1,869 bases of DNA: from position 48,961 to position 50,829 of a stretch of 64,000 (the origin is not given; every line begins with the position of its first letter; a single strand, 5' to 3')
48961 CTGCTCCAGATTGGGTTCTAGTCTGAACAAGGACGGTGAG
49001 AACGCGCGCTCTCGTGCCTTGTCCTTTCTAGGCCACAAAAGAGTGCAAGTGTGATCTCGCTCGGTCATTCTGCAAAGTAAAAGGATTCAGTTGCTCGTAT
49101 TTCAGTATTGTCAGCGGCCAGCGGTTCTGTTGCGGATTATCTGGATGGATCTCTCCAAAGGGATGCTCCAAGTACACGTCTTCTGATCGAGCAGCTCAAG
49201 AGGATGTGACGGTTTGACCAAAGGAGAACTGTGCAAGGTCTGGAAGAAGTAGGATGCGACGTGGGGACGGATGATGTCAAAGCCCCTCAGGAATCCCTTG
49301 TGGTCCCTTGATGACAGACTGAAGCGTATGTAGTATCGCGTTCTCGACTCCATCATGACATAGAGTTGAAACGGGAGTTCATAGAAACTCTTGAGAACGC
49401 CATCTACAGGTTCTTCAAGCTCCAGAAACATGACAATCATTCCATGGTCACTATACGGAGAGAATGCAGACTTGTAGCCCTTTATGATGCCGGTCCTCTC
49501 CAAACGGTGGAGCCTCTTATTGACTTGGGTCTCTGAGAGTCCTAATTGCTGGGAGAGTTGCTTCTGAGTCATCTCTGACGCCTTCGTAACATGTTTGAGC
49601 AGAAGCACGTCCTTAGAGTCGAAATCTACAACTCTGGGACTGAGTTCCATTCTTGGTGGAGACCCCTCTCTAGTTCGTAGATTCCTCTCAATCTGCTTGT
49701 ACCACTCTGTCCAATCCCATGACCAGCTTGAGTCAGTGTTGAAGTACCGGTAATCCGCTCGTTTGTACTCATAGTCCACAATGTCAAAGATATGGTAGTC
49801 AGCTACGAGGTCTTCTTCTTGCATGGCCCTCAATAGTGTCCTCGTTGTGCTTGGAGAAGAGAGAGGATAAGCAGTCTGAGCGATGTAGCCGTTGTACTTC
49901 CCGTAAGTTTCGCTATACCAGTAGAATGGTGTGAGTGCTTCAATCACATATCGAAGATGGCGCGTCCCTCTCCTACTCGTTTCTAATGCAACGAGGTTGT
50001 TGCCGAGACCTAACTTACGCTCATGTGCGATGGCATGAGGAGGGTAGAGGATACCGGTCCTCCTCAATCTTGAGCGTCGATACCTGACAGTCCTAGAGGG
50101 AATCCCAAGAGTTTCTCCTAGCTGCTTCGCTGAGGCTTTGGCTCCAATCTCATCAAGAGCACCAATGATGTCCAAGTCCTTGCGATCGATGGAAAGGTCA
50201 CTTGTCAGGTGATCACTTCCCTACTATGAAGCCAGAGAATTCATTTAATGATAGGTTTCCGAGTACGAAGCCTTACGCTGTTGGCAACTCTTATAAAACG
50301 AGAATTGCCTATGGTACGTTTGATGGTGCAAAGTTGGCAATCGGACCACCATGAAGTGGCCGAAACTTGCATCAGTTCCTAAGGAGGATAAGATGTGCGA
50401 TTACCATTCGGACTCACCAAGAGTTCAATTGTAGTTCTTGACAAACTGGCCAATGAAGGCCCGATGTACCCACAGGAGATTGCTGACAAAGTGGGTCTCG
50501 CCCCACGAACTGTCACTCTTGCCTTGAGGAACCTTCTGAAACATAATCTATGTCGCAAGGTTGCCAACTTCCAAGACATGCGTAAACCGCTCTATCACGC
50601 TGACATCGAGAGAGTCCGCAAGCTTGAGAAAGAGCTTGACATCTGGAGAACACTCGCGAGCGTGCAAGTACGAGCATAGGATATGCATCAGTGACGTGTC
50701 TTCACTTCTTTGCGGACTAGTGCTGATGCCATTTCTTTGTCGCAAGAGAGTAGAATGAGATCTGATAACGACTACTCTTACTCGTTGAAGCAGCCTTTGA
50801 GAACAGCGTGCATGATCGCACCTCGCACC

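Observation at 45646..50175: Convergent pair of amino-DNA methyltransferases with no recognisable restriction partner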

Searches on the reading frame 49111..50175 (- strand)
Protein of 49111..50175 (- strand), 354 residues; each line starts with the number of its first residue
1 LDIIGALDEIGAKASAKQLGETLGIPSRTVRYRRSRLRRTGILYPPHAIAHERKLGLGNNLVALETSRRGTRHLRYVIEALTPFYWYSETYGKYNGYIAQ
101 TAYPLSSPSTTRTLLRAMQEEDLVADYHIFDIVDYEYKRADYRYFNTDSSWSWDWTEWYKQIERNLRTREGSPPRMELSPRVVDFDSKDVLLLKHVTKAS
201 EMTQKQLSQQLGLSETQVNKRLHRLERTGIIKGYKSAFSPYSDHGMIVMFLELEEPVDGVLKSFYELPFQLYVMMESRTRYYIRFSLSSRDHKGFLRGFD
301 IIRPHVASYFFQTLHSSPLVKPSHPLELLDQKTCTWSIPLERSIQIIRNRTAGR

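Call 4: search_protein_families(library=pfam, proteins=[window:49111-50175:-], max_evalue=0.01)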
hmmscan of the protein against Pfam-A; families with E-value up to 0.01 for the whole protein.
window:49111-50175:- (354 aa): 24 families
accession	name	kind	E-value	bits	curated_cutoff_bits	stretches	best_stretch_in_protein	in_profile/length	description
PF13412.12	HTH_24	-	1.7e-15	56.7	21.9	1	186-232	2-48/48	Winged helix-turn-helix DNA-binding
PF13404.12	HTH_AsnC-type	-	4e-10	39.8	27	1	186-226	2-42/42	AsnC-type helix-turn-helix domain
PF12840.13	HTH_20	-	4.2e-08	33.5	27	1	193-232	10-49/51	Helix-turn-helix domain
PF13545.12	HTH_Crp_2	-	1.7e-07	31.5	27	1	201-232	22-53/70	Crp-like helix-turn-helix domain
PF08281.18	Sigma70_r4_2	-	4.2e-07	30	25.7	1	200-224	25-49/54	Sigma-70, region 4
PF12802.13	MarR_2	-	5.7e-07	30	27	1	191-232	9-51/61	MarR family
PF13384.12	HTH_23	-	8.3e-07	29.1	24.6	0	201-230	17-46/50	Homeodomain-like domain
PF09339.16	HTH_IclR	-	9.9e-06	25.7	22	0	193-231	9-48/52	IclR helix-turn-helix domain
PF08279.18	HTH_11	-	1.6e-05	25.1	25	1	196-230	9-44/55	HTH domain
PF04545.22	Sigma70_r4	-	2.5e-05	24.1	24.1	0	200-224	19-43/50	Sigma-70, region 4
PF20432.4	Xre-like-HTH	-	3.8e-05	24.3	25.8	0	14-36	24-47/63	Antitoxin Xre-like helix-turn-helix domain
PF08280.17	HTH_Mga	-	0.00018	21.9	23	1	189-225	7-43/59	M protein trans-acting positive regulator (MGA) HTH domain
PF22451.2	NirdL-like_HTH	-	0.00018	21.5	27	0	206-231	21-46/47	Siroheme decarboxylase NirDL-like HTH domain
PF01978.25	TrmB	-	0.00043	20.5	25.6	1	184-233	5-54/68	Sugar-specific transcriptional regulator TrmB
PF13518.12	HTH_28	-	0.00049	20.6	25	0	202-230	13-41/52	Helix-turn-helix domain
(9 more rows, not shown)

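Call 5: search_protein_families(library=padloc, proteins=[window:49111-50175:-], max_evalue=0.01)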
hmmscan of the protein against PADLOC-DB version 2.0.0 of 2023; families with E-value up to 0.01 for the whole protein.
window:49111-50175:- (354 aa): 12 families
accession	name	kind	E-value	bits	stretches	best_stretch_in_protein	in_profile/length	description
PDLC01044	Csa3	-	1.3e-08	32.9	1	181-237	130-183/194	Type I-A associated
PDLC01879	CARF3--CARF_TM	-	5.5e-06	24.2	1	176-232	145-201/222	-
PDLC01848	CARF3--CARF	-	6.6e-06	23.9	1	179-240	129-184/197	-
PDLC01438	Csa3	-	3.6e-05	22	0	186-235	147-191/305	"CAS-I,CAS-II,CAS-III,CAS-IV,CAS-V,CAS-VI; associated_signaling"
PDLC01850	CARF3--CARF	-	6e-05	21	1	186-232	144-190/209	-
PDLC01268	CasR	-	9.6e-05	20.4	1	175-235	112-171/179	"CAS-I,CAS-II,CAS-III,CAS-IV,CAS-V,CAS-VI; associated_signaling"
PDLC01858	CARF3--CARF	-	0.00023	19.2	0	183-232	140-188/204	-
PDLC01434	CasR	-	0.00031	18.7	1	178-232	124-172/191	"CAS-I,CAS-II,CAS-III,CAS-IV,CAS-V,CAS-VI; associated_signaling"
PDLC04133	mad1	-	0.00039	18.6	0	199-224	3-28/60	mads_1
PDLC01866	CARF3--CARF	-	0.00051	18.1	0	180-232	132-184/207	-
PDLC04515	PDC-M21A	-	0.0041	14.8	1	195-250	46-101/205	-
PDLC01853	CARF3--CARF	-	0.0042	14.8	1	187-235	140-188/209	-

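Call 6: search_protein_families(library=ncbifam, proteins=[window:49111-50175:-], max_evalue=0.01)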
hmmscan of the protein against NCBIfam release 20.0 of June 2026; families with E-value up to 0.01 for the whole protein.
window:49111-50175:- (354 aa): 14 families
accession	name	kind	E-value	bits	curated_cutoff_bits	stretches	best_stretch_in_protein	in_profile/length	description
NF040820.1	trans_reg_LrpA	equivalog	5.1e-09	36.2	250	1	185-240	2-57/141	HTH-type transcriptional regulator LrpA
NF040947.1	trans_reg_LysM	equivalog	3.6e-08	33.3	180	1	186-242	2-58/136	HTH-type transcriptional regulator LysM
NF008370.0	PRK11169.1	equivalog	4e-08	33.1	233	1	183-253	10-80/164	leucine-responsive transcriptional regulator Lrp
TIGR02937.1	sigma70-ECF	superfamily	2.4e-05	24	42.9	1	187-225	122-157/165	sigma-70 family RNA polymerase sigma factor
NF053606.1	Sta1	subfamily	5e-05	23.3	80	1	184-236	17-69/100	Sta1 family transcriptional regulator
NF040939.2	trans_reg_lrs14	equivalog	5.6e-05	23.1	90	1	186-235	20-70/103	Lrs14 family HTH-type transcriptional regulator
NF040708.3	Siroheme_Dcarb_AhbA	equivalog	6.6e-05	22.7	140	0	17-80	20-83/144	siroheme decarboxylase subunit alpha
TIGR04176.1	MarR_EPS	equivalog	0.0005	20.1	88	1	190-232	7-49/105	MarR family EPS-associated transcriptional regulator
NF041396.1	TranRegLrp_Halo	equivalog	0.00054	19.8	190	0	189-237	7-55/149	HTH-type transcriptional regulator Lrp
TIGR01884.1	cas_HTH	subfamily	0.00098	18.6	60.2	1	169-232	124-187/202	CRISPR-associated CARF protein Csa3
NF033788.1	HTH_metalloreg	subfamily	0.0016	18.2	55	1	192-236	16-60/77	metalloregulator ArsR/SmtB family transcription factor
NF041413.1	ArsR_Rv2640c_fam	equivalog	0.0017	18.7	155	0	197-241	54-98/118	Rv2640c family ArsR-like transcriptional regulator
NF008847.0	PRK11886.1-2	equivalog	0.0075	15.6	293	0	189-230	7-48/320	bifunctional biotin--[acetyl-CoA-carboxylase] ligase/biotin operon repressor BirA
TIGR00122.1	birA_repr_reg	equivalog_domain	0.0097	15.8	70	0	203-230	13-42/69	biotin operon repressor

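Call 29: find_homologous_proteins(query=window:49111-50175:-, max_evalue=0.001)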
Query window:49111-50175:- (354 aa): 48 proteins with E <= 0.001 among 3391 candidates.
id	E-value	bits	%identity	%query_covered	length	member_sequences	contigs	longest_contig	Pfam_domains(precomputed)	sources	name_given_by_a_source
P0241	6.1e-192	655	89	90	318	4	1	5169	PF13412.13,PF09339.17,PF13404.13,PF12802.14,PF13545.13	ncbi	-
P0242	3.8e-162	557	70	99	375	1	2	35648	PF01047.29,PF12840.14,PF13412.13,PF08279.19,PF01978.26,PF13404.13,PF12802.14,PF13545.13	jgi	-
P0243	6.7e-162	557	70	99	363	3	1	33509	PF12840.14,PF13412.13,PF08279.19,PF13404.13,PF12802.14,PF13545.13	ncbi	ncbi:MAG: winged helix-turn-helix transcriptional regulator [Candidatus Thorarchaeota archaeon]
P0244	7.6e-156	537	66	99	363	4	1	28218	PF01047.29,PF12840.14,PF13412.13,PF08279.19,PF01978.26,PF20432.5,PF13404.13,PF12802.14,PF13545.13,PF08281.19,PF01325.26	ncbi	ncbi:MAG: winged helix-turn-helix transcriptional regulator [Promethearchaeota archaeon]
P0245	2.3e-154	532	65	99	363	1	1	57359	PF12840.14,PF13412.13,PF20432.5,PF13404.13,PF12802.14,PF13545.13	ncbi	-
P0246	2.5e-153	528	66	99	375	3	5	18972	PF01047.29,PF12840.14,PF13412.13,PF08279.19,PF01978.26,PF01022.27,PF09339.17,PF13404.13,PF12802.14,PF13545.13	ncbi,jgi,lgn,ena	-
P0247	6.3e-150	517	83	75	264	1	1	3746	PF13412.13,PF13404.13,PF12802.14,PF13545.13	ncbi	ncbi:MAG: Lrp/AsnC family transcriptional regulator, partial [Candidatus Thorarchaeota archaeon]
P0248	8.3e-130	451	63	88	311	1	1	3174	PF13412.13,PF13404.13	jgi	jgi:DNA-binding Lrp family transcriptional regulator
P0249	1.3e-127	444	55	98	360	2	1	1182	PF12840.14,PF13412.13,PF01978.26,PF13404.13,PF12802.14,PF13545.13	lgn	-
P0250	1.4e-125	437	55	98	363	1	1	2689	PF13412.13,PF01978.26,PF13404.13,PF12802.14,PF13545.13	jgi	jgi:DNA-binding Lrp family transcriptional regulator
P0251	1.7e-121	424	53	100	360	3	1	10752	PF12840.14,PF13412.13,PF08279.19,PF01978.26,PF13404.13,PF12802.14,PF13545.13,PF01726.23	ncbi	-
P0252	2.7e-119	416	52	100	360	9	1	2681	PF12840.14,PF13412.13,PF01978.26,PF13404.13,PF12802.14,PF13545.13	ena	-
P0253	1.4e-118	414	51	98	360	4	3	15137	PF12840.14,PF13412.13,PF13404.13,PF12802.14,PF13545.13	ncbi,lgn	-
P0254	5.4e-117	409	52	99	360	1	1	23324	PF01047.29,PF12840.14,PF13412.13,PF08279.19,PF01978.26,PF13404.13,PF12802.14,PF13545.13,PF01325.26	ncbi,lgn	ncbi:MAG: winged helix-turn-helix transcriptional regulator [Candidatus Thorarchaeota archaeon]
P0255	3.4e-114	400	50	100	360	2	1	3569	PF22451.3,PF12840.14,PF13412.13,PF08279.19,PF01978.26,PF13404.13,PF12802.14,PF13545.13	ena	-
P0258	4.5e-104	366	46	98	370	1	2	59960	PF01047.29,PF12840.14,PF13412.13,PF08279.19,PF01978.26,PF01022.27,PF13404.13,PF12802.14,PF08220.19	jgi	jgi:DNA-binding Lrp family transcriptional regulator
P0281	3.1e-67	245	36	99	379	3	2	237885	PF01047.29,PF13412.13,PF13404.13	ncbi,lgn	ncbi:MAG: winged helix-turn-helix transcriptional regulator [Candidatus Thorarchaeota archaeon]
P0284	3.5e-65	239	35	99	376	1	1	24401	PF01047.29,PF13412.13,PF13404.13,PF12802.14,PF01325.26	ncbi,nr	ncbi:MAG: winged helix-turn-helix transcriptional regulator [Candidatus Lokiarchaeota archaeon]|nr:w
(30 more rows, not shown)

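Call 30: find_encoding_contigs(protein=P0258, flank=6000, max_places=1)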
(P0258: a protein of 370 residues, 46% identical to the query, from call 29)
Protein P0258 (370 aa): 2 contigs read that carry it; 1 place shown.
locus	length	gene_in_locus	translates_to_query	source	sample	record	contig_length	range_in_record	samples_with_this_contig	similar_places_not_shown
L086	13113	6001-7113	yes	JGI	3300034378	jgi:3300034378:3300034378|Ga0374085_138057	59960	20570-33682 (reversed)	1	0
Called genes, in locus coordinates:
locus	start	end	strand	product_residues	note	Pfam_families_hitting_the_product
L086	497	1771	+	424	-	PF07690:MFS_1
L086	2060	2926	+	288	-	PF01569:PAP2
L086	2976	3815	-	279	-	PF12146:Hydrolase_4, PF00561:Abhydrolase_1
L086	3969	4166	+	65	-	-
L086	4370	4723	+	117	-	-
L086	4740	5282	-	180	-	PF01885:PTS_2-RNA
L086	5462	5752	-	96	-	PF01022:HTH_5 (faint), PF01047:MarR (weak)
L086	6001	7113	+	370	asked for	PF01047:MarR (faint), PF01978:TrmB (faint), PF12802:MarR_2 (faint), PF12840:HTH_20, PF13412:HTH_24, PF08279:HTH_11 (weak), PF13404:HTH_AsnC-type, PF13412:HTH_24, +2 more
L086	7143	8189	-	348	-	PF00962:A_deaminase, PF19326:AMP_deaminase (weak)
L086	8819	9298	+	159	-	PF13302:Acetyltransf_3 (weak), PF00583:Acetyltransf_1, PF13673:Acetyltransf_10, PF13508:Acetyltransf_7, PF08445:FR47 (faint)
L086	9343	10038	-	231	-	PF01975:SurE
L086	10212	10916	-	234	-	PF14196:ATC_hydrolase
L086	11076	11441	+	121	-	-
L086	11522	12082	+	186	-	PF00025:Arf, PF00071:Ras, PF01926:MMR_HSR1 (weak), PF08477:Roc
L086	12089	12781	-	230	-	PF26351:DUF8091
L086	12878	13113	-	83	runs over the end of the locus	-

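Call 31: find_encoding_contigs(protein=P0281, flank=6000, max_places=1)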
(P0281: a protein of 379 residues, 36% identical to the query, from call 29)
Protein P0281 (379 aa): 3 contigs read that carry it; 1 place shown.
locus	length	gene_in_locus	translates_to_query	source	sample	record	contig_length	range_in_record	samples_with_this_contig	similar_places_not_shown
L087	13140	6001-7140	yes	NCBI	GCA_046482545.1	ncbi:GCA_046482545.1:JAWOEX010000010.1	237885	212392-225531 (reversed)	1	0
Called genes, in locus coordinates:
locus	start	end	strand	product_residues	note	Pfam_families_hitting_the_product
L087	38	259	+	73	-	-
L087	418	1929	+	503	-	PF18490:tRNA_bind_4, PF00587:tRNA-synt_2b (weak)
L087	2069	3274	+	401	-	PF00890:FAD_binding_2 (weak), PF01266:DAO, PF01494:FAD_binding_3, PF03486:HI0933_like (weak), PF05834:Lycopene_cycl (weak), PF07992:Pyr_redox_2, PF12831:FAD_oxidored, PF13450:NAD_binding_8 (weak), +1 more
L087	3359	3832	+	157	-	PF12867:DinB_2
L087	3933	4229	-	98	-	PF01047:MarR (weak), PF01022:HTH_5 (weak), PF13412:HTH_24 (weak)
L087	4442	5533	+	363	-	PF01022:HTH_5 (faint), PF08280:HTH_Mga (faint), PF12840:HTH_20 (faint), PF12802:MarR_2 (weak), PF13404:HTH_AsnC-type, PF13412:HTH_24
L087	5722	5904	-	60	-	-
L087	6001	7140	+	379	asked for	PF01047:MarR (faint), PF13404:HTH_AsnC-type (weak), PF13412:HTH_24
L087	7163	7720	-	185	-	PF01885:PTS_2-RNA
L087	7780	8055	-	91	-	PF01047:MarR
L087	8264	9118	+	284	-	PF01261:AP_endonuc_2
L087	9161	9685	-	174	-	PF04240:Caroten_synth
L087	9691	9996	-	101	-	-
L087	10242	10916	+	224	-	PF02965:Met_synt_B12 (weak)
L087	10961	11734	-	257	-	PF01592:NifU_N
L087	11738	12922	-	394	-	PF00266:Aminotran_5, PF01212:Beta_elim_lyase (weak)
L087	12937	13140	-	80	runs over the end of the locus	PF01206:TusA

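Call 32: find_encoding_contigs(protein=P0284, flank=6000, max_places=1)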
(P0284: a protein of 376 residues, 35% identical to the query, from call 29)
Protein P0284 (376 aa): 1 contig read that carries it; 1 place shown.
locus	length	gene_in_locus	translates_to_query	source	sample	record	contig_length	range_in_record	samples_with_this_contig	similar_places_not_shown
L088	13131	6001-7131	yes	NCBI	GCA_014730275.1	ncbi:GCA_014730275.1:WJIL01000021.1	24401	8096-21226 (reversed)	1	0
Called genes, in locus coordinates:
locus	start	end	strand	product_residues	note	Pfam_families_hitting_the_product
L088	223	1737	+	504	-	PF18490:tRNA_bind_4, PF00587:tRNA-synt_2b (weak)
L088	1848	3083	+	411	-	PF01494:FAD_binding_3, PF03486:HI0933_like (weak), PF07992:Pyr_redox_2 (weak), PF00890:FAD_binding_2 (weak), PF01266:DAO, PF05834:Lycopene_cycl, PF12831:FAD_oxidored, PF13450:NAD_binding_8 (weak), +2 more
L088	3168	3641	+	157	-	PF12867:DinB_2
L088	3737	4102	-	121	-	PF01047:MarR (weak), PF13412:HTH_24 (weak), PF01022:HTH_5 (weak)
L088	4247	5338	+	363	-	PF01022:HTH_5 (faint), PF12802:MarR_2 (faint), PF13463:HTH_27 (faint), PF12840:HTH_20 (faint), PF01047:MarR (weak), PF13404:HTH_AsnC-type, PF13412:HTH_24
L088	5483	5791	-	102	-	PF01047:MarR (weak), PF01022:HTH_5 (faint), PF01325:Fe_dep_repress (weak), PF12840:HTH_20 (weak)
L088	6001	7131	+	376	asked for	PF12802:MarR_2 (faint), PF01325:Fe_dep_repress (faint), PF01047:MarR (faint), PF13404:HTH_AsnC-type, PF13412:HTH_24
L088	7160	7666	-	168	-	PF01885:PTS_2-RNA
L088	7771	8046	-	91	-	PF01047:MarR, PF01978:TrmB (weak), PF13412:HTH_24 (weak)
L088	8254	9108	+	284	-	-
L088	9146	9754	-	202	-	PF04240:Caroten_synth (weak)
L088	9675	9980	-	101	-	-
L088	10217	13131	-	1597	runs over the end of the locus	PF18884:TSP3_bac (weak)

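Call 46: predict_structure(alignment_id=A4)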
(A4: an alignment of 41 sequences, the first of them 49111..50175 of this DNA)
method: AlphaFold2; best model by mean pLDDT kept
length: 354 residues; sequences in the alignment: 41
mean_pLDDT: 90.1   pTM: 0.87
mean pLDDT of the five models: 90.1, 89.8, 89.5, 88.0, 87.7
residues with pLDDT >= 90: 235; 70-90: 97; 50-70: 21; < 50: 1
segments of 3 or more residues with pLDDT < 50: none
pLDDT, mean of each block of 10 residues (from residue 1): 88 90 95 91 86 95 97 93 92 96 95 98 98 93 85 93 89 80 93 83 83 92 95 80 82 94 93 95 91 94 97 77 80 89 93 66
secondary structure, 60 per line:
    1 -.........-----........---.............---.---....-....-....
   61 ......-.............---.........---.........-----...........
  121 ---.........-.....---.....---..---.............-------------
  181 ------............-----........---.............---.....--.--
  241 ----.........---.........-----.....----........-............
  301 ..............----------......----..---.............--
elements in order: H2-10 H16-23 H27-39 E47-50 H52-55 E57-66 H68-80 E84-92 E96-104 H110-120 E124-132 E134-138 H155-167 H187-198 H204-211 H215-227 E231-235 E245-253 H257-265 E271-275 E280-287 H289-305 E306-314 H325-328 H340-352

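Call 51: fold_search(model_id=the predicted structure, library=pdb)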
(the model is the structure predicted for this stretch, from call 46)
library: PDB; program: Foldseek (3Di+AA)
matches with E <= 10: 1131; with E <= 0.001: 39
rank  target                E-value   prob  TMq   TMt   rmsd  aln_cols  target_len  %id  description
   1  4ch7                  5.9e-11  1.00  0.52  0.58  13.2       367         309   15  Crystal structure of the siroheme decarboxylase NirDL (released 2014-07-30)
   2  4czc                  5.6e-10  1.00  0.49  0.56  13.0       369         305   16  Crystal structure of the siroheme decarboxylase NirDL in co-complex with iron-uroporphyrin III analogue (released 2014-07-30)
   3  2dbb_B                8.3e-06  1.00  0.31  0.67   4.5       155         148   17  Crystal structure of PH0061 (released 2006-06-15)
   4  2cyy                  1.0e-05  1.00  0.33  0.70   4.0       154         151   18  Crystal structure of PH1519 from Pyrococcus horikosii OT3 (released 2006-09-19)
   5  2dbb_A                1.9e-05  1.00  0.31  0.66   4.6       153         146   17  Crystal structure of PH0061 (released 2006-06-15)
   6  2p5v_G                4.4e-05  1.00  0.30  0.61   6.2       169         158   20  Crystal Structure of Transcriptional Regulator NMB0573 from Neisseria Meningitidis (released 2007-04-03)
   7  2pmh                  4.7e-05  1.00  0.32  0.68   3.8       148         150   17  Crystal structure of Thr132Ala of ST1022 from Sulfolobus tokodaii (released 2008-04-22)
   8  7fby                  5.0e-05  1.00  0.32  0.66   4.5       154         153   17  Crystal Structure of PH0140 from Pyrococcus horikosii OT3 (released 2022-07-20)
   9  2e1c_MODEL_1_A        5.9e-05  1.00  0.33  0.71   3.9       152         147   17  Structure of Putative HTH-type transcriptional regulator PH1519/DNA Complex (released 2007-12-04)
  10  2p6t_F                6.3e-05  1.00  0.30  0.60   6.5       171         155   19  CRYSTAL STRUCTURE OF TRANSCRIPTIONAL REGULATOR NMB0573 and L-LEUCINE COMPLEX FROM NEISSERIA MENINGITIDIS (released 2007-04-03)
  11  2efo                  7.4e-05  1.00  0.31  0.65   4.3       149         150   16  Crystal structure of Tyr77 to Ala of ST1022 from Sulfolobus tokodaii 7 (released 2008-02-26)
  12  4pcq_C                1.1e-04  1.00  0.30  0.63   5.1       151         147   15  Crystal Structure of MtbAldR (Rv2779c) (released 2015-05-06)
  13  2p5v_C                1.1e-04  1.00  0.33  0.68   4.0       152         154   19  Crystal Structure of Transcriptional Regulator NMB0573 from Neisseria Meningitidis (released 2007-04-03)
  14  9w4w                  1.2e-04  1.00  0.33  0.71   4.0       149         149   16  Structure of transcription factor in complex with L-Ile (released 2026-03-25)
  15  2efn                  1.2e-04  1.00  0.32  0.66   4.0       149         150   16  Crystal Structure of Ser 32 to Ala of ST1022 from Sulfolobus tokodaii 7 (released 2008-02-26)
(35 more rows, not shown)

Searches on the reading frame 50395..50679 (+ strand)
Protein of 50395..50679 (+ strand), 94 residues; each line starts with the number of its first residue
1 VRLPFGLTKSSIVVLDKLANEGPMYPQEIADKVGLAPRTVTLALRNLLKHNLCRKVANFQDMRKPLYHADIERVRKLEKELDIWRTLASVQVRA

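Call 43: search_protein_families(library=pfam, proteins=[window:50395-50679:+], max_evalue=1)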
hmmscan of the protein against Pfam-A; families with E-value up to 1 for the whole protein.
window:50395-50679:+ (94 aa): 14 families
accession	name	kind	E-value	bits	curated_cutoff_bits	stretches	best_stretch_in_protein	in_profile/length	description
PF01047.28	MarR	-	1.3e-10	41.4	24.6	1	7-63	1-57/59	MarR family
PF22381.2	Staph_reg_Sar_Rot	-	0.00012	22.6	27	1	5-70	10-75/85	Transcriptional regulator SarA/Rot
PF01978.25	TrmB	-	0.0003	21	25.6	1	5-56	4-55/68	Sugar-specific transcriptional regulator TrmB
PF12840.13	HTH_20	-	0.00056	20.3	27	1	14-52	9-47/51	Helix-turn-helix domain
PF13412.12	HTH_24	-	0.001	19.1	21.9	1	26-49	20-43/48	Winged helix-turn-helix DNA-binding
PF13545.12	HTH_Crp_2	-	0.01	16.2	27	1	23-54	22-53/70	Crp-like helix-turn-helix domain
PF08100.18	Dimerisation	-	0.014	15.6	25.6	1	14-56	30-73/93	O-methyltransferase dimerisation domain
PF12802.13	MarR_2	-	0.017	15.7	27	1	5-54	1-51/61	MarR family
PF25212.1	HVO_A0114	-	0.025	14.8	27.6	1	7-57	20-70/84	HVO_A0114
PF13404.12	HTH_AsnC-type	-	0.025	14.8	27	1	18-41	12-35/42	AsnC-type helix-turn-helix domain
PF25213.1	HVO_A0261_N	-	0.031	14.6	35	1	12-56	14-57/86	HVO_A0261 N-terminal domain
PF01022.26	HTH_5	-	0.048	14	22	1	14-52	7-44/47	Bacterial regulatory protein, arsR family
PF00196.25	GerE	-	0.077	13.1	23.5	1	27-49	21-43/57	Bacterial regulatory proteins, luxR family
PF02796.21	HTH_7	-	0.11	13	23.8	0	17-40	16-38/45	Helix-turn-helix domain of resolvase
